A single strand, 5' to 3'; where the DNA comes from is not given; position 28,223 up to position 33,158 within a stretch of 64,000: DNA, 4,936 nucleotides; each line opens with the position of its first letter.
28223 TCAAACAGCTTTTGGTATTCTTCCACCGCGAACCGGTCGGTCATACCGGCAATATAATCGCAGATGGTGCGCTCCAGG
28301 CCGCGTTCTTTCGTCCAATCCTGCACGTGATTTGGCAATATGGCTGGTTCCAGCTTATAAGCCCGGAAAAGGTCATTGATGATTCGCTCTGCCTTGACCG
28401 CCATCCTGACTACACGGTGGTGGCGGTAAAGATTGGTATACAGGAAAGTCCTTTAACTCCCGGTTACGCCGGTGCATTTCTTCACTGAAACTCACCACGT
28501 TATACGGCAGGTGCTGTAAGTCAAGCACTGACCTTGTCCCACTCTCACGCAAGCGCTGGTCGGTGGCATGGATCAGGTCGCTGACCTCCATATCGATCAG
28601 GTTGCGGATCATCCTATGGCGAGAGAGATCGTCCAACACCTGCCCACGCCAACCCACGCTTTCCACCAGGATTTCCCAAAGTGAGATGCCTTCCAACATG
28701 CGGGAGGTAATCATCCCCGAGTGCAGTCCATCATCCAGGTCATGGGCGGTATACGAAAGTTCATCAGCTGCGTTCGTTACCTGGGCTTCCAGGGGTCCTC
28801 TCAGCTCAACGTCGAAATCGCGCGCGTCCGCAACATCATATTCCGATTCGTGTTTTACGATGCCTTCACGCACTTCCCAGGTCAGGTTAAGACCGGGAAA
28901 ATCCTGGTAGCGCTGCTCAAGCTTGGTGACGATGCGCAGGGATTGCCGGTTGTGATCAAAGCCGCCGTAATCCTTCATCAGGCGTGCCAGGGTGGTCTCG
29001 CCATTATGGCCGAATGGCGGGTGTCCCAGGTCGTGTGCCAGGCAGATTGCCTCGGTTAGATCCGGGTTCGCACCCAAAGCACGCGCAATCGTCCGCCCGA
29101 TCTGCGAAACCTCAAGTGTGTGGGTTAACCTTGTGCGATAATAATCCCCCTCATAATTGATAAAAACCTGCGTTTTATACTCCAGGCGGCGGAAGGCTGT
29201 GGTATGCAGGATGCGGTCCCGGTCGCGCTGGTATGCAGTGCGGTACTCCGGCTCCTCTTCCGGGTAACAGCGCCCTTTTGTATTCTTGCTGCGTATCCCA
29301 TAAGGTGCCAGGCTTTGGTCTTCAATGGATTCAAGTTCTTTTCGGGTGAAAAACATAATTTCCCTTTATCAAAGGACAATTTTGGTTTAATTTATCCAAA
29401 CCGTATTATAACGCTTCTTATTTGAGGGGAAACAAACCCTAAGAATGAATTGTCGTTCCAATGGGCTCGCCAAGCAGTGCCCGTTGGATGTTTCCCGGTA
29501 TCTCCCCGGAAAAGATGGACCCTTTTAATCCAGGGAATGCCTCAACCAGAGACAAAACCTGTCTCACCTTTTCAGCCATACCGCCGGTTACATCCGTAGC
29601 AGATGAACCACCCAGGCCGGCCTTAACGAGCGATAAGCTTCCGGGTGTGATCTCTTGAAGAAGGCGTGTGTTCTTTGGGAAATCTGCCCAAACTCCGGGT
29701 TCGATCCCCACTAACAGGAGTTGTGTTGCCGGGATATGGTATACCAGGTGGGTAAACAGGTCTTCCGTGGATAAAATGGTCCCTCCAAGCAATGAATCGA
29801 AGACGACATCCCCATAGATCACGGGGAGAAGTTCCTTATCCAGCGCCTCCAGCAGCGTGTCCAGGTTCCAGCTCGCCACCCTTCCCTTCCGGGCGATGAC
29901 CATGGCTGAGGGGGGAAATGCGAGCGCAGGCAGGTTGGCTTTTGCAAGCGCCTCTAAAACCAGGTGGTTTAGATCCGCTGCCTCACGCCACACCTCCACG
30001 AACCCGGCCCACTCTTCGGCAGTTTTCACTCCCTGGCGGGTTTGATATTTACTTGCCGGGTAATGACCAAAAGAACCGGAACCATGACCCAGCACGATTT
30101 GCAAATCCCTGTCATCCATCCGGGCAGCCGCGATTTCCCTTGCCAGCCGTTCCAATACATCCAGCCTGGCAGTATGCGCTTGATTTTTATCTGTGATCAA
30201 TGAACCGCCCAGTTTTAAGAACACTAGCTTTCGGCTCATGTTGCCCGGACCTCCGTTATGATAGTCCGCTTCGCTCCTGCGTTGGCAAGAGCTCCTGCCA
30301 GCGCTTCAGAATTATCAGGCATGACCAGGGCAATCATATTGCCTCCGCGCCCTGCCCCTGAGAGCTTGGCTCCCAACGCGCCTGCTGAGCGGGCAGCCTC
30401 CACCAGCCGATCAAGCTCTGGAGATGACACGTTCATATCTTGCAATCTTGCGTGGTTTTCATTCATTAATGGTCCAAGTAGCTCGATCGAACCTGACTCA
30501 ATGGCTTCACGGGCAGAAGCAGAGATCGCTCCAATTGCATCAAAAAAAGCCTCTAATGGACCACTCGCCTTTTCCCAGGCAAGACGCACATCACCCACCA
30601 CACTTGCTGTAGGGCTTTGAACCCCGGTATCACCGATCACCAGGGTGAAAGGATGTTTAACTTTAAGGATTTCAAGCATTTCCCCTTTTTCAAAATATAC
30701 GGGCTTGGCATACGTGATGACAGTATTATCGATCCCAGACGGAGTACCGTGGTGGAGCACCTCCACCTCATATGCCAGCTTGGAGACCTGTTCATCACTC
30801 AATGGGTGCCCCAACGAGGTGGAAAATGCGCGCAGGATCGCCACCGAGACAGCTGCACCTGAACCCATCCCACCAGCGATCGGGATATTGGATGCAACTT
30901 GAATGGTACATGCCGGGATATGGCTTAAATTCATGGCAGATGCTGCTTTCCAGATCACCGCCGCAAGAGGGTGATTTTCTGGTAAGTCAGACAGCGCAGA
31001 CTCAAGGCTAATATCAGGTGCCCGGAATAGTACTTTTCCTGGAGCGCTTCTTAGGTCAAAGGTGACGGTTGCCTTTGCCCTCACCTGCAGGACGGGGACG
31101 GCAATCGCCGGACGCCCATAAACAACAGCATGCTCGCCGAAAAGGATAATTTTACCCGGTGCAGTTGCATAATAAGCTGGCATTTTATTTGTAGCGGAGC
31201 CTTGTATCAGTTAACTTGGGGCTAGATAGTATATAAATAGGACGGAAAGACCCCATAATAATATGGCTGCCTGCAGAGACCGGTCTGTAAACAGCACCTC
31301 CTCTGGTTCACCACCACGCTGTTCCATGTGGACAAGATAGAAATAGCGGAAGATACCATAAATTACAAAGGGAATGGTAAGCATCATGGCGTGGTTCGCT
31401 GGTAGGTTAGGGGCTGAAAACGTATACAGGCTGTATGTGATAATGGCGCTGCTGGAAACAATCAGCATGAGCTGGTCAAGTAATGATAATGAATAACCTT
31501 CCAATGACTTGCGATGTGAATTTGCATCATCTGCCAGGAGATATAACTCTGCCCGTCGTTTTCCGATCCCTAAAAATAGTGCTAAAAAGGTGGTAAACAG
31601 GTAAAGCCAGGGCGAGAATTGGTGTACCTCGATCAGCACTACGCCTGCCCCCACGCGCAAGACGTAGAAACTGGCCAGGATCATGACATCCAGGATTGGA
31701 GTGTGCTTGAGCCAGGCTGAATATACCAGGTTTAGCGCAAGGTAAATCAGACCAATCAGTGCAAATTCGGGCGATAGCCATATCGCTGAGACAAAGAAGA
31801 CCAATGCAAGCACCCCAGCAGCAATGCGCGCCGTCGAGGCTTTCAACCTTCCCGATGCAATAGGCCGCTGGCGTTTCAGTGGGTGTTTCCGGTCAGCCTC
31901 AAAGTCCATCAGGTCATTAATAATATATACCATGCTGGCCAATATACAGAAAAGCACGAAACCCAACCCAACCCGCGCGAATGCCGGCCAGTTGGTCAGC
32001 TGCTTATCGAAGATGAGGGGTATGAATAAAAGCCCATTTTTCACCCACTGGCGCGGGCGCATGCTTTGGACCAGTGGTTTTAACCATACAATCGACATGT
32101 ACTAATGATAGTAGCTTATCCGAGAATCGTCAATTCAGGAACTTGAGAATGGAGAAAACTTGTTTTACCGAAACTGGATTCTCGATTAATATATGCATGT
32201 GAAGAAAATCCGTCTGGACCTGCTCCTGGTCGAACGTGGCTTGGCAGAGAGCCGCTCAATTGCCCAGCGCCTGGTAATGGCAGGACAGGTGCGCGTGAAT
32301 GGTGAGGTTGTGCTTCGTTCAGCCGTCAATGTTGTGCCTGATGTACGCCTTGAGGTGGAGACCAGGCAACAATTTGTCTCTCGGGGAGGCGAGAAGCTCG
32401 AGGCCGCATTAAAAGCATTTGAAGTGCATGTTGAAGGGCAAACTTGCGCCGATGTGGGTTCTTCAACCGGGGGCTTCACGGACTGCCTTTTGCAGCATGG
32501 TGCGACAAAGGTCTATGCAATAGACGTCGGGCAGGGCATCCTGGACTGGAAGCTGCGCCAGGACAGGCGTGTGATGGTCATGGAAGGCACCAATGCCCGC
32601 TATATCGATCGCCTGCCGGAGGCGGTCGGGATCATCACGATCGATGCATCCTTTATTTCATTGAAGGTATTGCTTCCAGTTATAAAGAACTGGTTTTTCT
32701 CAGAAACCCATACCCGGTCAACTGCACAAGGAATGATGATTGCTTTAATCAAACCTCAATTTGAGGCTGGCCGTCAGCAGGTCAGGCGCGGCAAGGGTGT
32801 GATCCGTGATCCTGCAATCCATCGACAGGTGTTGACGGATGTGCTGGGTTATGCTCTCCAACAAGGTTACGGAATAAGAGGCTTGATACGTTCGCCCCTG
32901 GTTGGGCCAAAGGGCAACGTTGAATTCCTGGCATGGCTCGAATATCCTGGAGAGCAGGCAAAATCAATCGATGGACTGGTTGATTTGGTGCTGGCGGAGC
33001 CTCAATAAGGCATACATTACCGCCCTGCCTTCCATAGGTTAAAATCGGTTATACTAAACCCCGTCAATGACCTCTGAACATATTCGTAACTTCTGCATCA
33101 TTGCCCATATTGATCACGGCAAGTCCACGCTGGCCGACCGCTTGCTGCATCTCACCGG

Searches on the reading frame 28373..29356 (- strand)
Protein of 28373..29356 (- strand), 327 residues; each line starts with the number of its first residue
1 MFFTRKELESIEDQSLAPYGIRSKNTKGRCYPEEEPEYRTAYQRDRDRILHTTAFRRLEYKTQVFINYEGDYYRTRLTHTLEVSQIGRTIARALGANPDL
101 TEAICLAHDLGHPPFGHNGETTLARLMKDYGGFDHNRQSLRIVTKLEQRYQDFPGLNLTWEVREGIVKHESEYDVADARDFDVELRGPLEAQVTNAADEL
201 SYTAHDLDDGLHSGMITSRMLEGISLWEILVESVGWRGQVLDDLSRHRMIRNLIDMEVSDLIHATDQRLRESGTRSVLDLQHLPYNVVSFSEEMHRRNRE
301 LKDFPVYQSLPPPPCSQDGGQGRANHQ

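Call 5: search_protein_families(library=pfam, proteins=[window:28373-29356:-], max_evalue=0.001)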
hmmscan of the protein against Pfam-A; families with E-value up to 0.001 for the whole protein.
window:28373-29356:- (327 aa): 1 family
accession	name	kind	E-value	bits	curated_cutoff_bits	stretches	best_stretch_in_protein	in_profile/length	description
PF01966.28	HD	-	1.1e-15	58.4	22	1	76-201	1-114/116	HD domain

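Call 23: search_protein_families(library=ncbifam, proteins=[window:28373-29356:-], max_evalue=0.00001)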
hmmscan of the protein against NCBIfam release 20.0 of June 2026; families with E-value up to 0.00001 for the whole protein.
window:28373-29356:- (327 aa): 11 families
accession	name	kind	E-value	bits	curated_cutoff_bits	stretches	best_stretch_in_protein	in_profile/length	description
NF002326.0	PRK01286.1-1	equivalog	4e-113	378.6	390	1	12-304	5-301/379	deoxyguanosinetriphosphate triphosphohydrolase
NF002328.0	PRK01286.1-3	equivalog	3.6e-98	329.2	467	1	11-304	10-321/404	deoxyguanosinetriphosphate triphosphohydrolase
NF002327.0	PRK01286.1-2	equivalog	9.6e-85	284.7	393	1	4-270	4-262/345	deoxyguanosinetriphosphate triphosphohydrolase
NF002330.0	PRK01286.1-5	equivalog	1e-73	248.8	511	1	16-304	2-300/384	deoxyguanosinetriphosphate triphosphohydrolase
TIGR01353.1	dGTP_triPase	subfamily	6.2e-73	246.6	152.35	2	39-176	2-150/389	dGTP triphosphohydrolase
NF002329.0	PRK01286.1-4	equivalog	6.8e-63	213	494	1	5-221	4-208/342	deoxyguanosinetriphosphate triphosphohydrolase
NF041026.1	antiphage_dGTPase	exception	2.2e-62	211.5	400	1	33-176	10-163/425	anti-phage deoxyguanosine triphosphatase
NF002829.0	PRK03007.1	equivalog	2.4e-60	204.6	385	2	27-159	15-154/425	deoxyguanosinetriphosphate triphosphohydrolase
NF003701.1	PRK05318.1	subfamily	7.6e-54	183.2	383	1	34-175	12-164/426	anti-phage deoxyguanosine triphosphatase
NF002205.0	PRK01096.1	equivalog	1.6e-32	113.2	439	1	29-124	18-126/444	deoxyguanosinetriphosphate triphosphohydrolase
NF003429.0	PRK04926.1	equivalog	1.3e-28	100.1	405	1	33-124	23-133/500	dGTPase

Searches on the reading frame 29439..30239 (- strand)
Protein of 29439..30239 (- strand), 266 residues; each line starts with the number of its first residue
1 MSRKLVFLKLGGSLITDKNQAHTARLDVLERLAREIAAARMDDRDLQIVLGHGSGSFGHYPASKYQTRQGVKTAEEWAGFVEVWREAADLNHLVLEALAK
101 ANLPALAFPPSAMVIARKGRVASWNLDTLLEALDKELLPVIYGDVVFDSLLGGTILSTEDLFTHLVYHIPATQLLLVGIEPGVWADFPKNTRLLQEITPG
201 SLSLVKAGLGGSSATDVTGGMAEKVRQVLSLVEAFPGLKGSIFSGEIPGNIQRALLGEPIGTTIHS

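Call 5: search_protein_families(library=pfam, proteins=[window:29439-30239:-], max_evalue=0.001)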
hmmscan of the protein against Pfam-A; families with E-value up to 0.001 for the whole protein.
window:29439-30239:- (266 aa): 1 family
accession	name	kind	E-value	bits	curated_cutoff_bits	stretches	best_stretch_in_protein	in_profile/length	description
PF00696.33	AA_kinase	-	1.4e-25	90.8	24.9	1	4-234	1-225/234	Amino acid kinase family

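Call 23: search_protein_families(library=ncbifam, proteins=[window:29439-30239:-], max_evalue=0.00001)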
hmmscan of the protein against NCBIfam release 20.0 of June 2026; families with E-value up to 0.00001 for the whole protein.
window:29439-30239:- (266 aa): 2 families
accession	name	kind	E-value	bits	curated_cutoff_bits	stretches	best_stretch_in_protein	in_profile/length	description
NF040647.1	IPPK_Arch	equivalog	5.4e-50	170.1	120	1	7-264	2-259/259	isopentenyl phosphate kinase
NF000338.1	fomA_AB016934.1.gene6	equivalog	7.6e-09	35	550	1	3-229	3-221/266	fosfomycin resistance kinase FomA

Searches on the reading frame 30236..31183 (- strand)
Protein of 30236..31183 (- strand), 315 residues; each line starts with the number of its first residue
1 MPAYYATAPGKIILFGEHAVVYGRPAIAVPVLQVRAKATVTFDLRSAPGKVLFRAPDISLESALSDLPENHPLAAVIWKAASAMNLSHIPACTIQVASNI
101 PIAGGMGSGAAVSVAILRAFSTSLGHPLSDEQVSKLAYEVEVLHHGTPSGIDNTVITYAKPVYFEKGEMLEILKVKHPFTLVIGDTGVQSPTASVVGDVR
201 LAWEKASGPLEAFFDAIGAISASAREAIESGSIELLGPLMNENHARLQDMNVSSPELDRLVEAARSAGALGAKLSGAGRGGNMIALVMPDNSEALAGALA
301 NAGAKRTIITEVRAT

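Call 5: search_protein_families(library=pfam, proteins=[window:30236-31183:-], max_evalue=0.001)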
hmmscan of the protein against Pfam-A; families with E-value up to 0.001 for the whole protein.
window:30236-31183:- (315 aa): 2 families
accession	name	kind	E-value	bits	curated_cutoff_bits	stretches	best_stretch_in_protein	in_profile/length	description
PF00288.32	GHMP_kinases_N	-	2e-17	63.6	22.3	1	77-158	3-84/87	GHMP kinases N terminal domain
PF08544.19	GHMP_kinases_C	-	1.2e-15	58.1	21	1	224-303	1-83/85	GHMP kinases C terminal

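Call 23: search_protein_families(library=ncbifam, proteins=[window:30236-31183:-], max_evalue=0.00001)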
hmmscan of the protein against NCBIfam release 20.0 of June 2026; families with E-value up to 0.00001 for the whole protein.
window:30236-31183:- (315 aa): 13 families
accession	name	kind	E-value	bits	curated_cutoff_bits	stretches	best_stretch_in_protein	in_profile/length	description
TIGR00549.1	mevalon_kin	equivalog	2.5e-77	260.1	163.05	1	8-286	1-276/276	mevalonate kinase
NF003036.0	PRK03926.1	equivalog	1.5e-66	224.5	403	1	6-312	4-291/302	mevalonate kinase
NF003006.0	PRK03817.1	equivalog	8.3e-24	84.2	443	2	223-302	248-328/352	galactokinase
NF001816.0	PRK00555.1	equivalog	7.5e-16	58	509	2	226-305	262-346/363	galactokinase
NF003705.0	PRK05322.1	equivalog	1.3e-15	57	385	1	223-298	283-360/388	galactokinase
TIGR00131.1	gal_kin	equivalog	1.7e-15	56.9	226.65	1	224-307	285-370/388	galactokinase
NF003472.0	PRK05101.1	equivalog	1.8e-13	50.2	499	1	223-309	277-366/382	galactokinase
TIGR01220.1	Pmev_kin_Gr_pos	equivalog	1.1e-12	47.7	165.7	1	167-287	204-329/358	phosphomevalonate kinase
NF049969.1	GlMnHpPKinHddA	equivalog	1.9e-12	47.3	600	1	93-300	99-317/338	D-glycero-D-manno-heptose 7-phosphate kinase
NF002870.0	PRK03188.1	equivalog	2.1e-11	43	286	1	76-309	76-293/310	4-(cytidine 5'-diphospho)-2-C-methyl-D-erythritol kinase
TIGR00191.1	thrB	equivalog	2.7e-10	39.6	168.25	1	76-144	66-132/304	homoserine kinase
NF002288.1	PRK01212.1-4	equivalog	6.6e-10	38.5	194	1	85-301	70-280/303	homoserine kinase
NF011202.0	PRK14608.1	equivalog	9.6e-07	28.3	204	1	78-278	77-258/294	4-(cytidine 5'-diphospho)-2-C-methyl-D-erythritol kinase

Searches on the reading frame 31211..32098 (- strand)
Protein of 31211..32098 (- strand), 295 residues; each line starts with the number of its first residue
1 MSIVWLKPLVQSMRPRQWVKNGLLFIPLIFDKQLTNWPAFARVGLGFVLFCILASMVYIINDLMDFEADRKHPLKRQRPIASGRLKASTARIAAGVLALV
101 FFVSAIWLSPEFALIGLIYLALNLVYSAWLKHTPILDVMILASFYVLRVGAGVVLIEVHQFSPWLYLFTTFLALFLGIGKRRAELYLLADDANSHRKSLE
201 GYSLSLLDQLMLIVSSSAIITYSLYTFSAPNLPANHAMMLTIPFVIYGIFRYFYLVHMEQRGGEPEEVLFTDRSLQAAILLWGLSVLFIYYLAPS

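Call 5: search_protein_families(library=pfam, proteins=[window:31211-32098:-], max_evalue=0.001)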
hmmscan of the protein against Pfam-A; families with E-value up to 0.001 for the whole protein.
window:31211-32098:- (295 aa): 1 family
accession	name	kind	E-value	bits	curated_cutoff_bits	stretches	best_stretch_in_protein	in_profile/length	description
PF01040.23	UbiA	-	8.8e-26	91.1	34.2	1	37-261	16-237/250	UbiA prenyltransferase family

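Call 23: search_protein_families(library=ncbifam, proteins=[window:31211-32098:-], max_evalue=0.00001)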
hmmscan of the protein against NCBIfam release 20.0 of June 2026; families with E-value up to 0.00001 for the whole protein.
window:31211-32098:- (295 aa): 13 families
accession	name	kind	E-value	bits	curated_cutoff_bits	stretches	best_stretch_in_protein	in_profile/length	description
NF008977.0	PRK12324.1-2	equivalog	6.5e-74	249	234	1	10-292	6-289/297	decaprenyl-phosphate phosphoribosyltransferase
NF008978.0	PRK12324.1-4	equivalog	7.4e-66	222.3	207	1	8-290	34-319/322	decaprenyl-phosphate phosphoribosyltransferase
NF006088.0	PRK08238.1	equivalog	1.3e-56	192.3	351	1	6-286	192-476/482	UbiA family prenyltransferase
NF008976.0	PRK12324.1-1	equivalog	3.9e-55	187.4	474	1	9-284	21-297/306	decaprenyl-phosphate phosphoribosyltransferase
NF009523.0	PRK12884.1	equivalog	3e-14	52.9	269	1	7-180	5-171/279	prenyltransferase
TIGR01475.1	ubiA_other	subfamily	4e-08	33.1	180.8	1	36-168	31-157/282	UbiA-like polyprenyltransferase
NF035940.1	prenyl_rel_EboC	equivalog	4.3e-08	32.9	250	1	59-137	57-133/292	UbiA-like protein EboC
NF009521.0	PRK12882.1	equivalog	3.1e-07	29.9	296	1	45-141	43-137/280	geranylgeranylglycerol-phosphate geranylgeranyltransferase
TIGR01473.1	cyoE_ctaB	equivalog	3.7e-07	30.2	210.3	1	36-140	33-136/281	heme o synthase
TIGR01474.1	ubiA_proteo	equivalog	5.5e-07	29.4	275.45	1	11-258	6-253/282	4-hydroxybenzoate octaprenyltransferase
NF009609.0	PRK13106.1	equivalog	5.9e-07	29.2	349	1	48-172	58-188/301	prenyltransferase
NF009516.0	PRK12875.1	equivalog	2e-06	27.1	205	1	14-156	25-171/292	prenyltransferase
NF009512.0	PRK12872.1-1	equivalog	4.5e-06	26.4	278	0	51-163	49-160/303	geranylgeranylglycerol-phosphate geranylgeranyltransferase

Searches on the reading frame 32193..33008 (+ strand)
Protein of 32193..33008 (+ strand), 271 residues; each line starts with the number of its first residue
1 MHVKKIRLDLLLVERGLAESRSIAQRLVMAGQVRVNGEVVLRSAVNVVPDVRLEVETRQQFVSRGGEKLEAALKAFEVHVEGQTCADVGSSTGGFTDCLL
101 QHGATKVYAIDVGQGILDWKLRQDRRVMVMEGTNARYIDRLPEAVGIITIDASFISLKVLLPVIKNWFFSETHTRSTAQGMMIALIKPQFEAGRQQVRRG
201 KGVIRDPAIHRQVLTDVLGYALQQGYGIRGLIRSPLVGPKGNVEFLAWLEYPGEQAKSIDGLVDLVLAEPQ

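Call 5: search_protein_families(library=pfam, proteins=[window:32193-33008:+], max_evalue=0.001)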
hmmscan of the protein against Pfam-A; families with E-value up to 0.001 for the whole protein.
window:32193-33008:+ (271 aa): 2 families
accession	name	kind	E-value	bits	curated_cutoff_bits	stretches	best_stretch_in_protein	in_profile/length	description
PF01728.25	FtsJ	-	2.5e-38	132.2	24.1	1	61-250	1-180/181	FtsJ-like methyltransferase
PF01479.30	S4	-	6.7e-12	45.4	22.8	1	7-47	2-42/48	S4 domain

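Call 23: search_protein_families(library=ncbifam, proteins=[window:32193-33008:+], max_evalue=0.00001)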
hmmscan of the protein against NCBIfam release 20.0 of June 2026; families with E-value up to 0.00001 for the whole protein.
window:32193-33008:+ (271 aa): 2 families
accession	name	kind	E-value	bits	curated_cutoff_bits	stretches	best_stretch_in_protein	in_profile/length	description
TIGR00478.1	tly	subfamily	3.5e-67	226.1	185.8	1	7-244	1-228/228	TlyA family rRNA (cytidine-2'-O)-methyltransferase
NF049952.1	23rRNACMtaseTlyA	equivalog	5.2e-51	173.4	250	1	6-248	1-233/236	23S rRNA (cytidine-2'-O)-methyltransferase TlyA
